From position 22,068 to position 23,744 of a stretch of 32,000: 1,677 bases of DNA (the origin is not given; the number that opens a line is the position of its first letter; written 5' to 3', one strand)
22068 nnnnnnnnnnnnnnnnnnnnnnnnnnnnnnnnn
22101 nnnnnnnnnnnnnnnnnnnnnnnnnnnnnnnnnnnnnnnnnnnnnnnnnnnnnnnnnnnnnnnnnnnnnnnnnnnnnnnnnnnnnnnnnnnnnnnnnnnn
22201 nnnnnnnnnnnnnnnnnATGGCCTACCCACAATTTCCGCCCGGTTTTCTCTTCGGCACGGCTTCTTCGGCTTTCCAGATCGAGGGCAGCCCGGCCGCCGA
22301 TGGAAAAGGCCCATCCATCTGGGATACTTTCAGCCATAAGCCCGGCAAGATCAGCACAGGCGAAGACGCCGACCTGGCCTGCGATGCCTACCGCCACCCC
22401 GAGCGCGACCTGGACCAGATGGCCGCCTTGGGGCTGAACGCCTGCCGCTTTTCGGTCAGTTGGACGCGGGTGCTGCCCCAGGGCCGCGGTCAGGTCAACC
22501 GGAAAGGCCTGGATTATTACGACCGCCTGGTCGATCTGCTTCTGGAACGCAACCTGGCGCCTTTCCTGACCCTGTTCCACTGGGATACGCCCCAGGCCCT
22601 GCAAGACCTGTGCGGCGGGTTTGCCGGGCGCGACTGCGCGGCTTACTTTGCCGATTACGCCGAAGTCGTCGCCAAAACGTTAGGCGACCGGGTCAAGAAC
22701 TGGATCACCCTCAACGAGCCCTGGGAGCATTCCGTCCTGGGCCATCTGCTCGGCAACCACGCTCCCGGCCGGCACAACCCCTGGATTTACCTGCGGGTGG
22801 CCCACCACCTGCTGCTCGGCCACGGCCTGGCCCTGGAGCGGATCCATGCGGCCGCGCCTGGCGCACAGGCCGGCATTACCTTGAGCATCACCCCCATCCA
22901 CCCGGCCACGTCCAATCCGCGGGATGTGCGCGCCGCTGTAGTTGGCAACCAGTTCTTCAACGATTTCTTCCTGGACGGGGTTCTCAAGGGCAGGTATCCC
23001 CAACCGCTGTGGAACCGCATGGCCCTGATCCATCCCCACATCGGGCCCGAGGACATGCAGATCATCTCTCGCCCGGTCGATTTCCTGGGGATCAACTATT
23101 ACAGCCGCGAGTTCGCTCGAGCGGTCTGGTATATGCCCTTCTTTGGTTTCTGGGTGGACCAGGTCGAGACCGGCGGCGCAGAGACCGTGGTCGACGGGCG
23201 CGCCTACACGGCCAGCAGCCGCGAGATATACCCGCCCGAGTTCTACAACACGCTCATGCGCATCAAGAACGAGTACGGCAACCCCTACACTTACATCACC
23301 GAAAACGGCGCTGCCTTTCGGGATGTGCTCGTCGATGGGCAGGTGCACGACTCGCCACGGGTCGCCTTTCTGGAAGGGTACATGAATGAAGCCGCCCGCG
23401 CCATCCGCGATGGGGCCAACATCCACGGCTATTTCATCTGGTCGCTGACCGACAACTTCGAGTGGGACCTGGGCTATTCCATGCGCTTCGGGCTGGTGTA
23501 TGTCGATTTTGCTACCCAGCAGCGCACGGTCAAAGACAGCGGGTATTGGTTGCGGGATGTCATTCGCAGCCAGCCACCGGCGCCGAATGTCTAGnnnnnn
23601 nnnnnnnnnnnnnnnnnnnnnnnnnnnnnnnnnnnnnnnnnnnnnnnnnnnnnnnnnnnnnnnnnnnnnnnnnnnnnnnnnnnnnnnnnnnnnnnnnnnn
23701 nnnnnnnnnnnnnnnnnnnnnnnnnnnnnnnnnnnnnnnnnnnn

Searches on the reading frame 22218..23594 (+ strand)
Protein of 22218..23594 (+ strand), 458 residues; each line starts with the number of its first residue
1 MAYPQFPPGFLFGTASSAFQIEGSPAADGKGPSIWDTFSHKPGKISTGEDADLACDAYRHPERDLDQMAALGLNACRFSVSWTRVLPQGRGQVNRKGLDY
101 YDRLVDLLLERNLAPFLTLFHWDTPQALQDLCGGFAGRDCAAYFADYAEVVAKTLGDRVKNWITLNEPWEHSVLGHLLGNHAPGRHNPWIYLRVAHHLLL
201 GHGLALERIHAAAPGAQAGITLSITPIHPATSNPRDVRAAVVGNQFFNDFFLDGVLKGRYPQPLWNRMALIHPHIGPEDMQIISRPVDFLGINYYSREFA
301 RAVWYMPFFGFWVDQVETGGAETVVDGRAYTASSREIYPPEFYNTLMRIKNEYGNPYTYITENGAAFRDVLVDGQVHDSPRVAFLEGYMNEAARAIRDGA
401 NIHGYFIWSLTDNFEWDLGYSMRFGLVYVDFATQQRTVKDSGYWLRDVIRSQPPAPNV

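Call 13: search_protein_families(library=pfam, proteins=[window:22218-23594:+])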
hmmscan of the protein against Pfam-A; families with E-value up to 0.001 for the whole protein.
window:22218-23594:+ (458 aa): 1 family
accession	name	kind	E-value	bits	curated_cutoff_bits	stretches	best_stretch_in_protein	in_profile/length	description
PF00232.24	Glyco_hydro_1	-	1.5e-149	498.7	22.6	1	5-451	4-450/453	Glycosyl hydrolase family 1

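Call 98: find_encoding_contigs(protein=window:22218-23594:+, flank=3000, max_places=4)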
Protein window:22218-23594:+ (458 aa): no gene with exactly this product is on record in the collection.
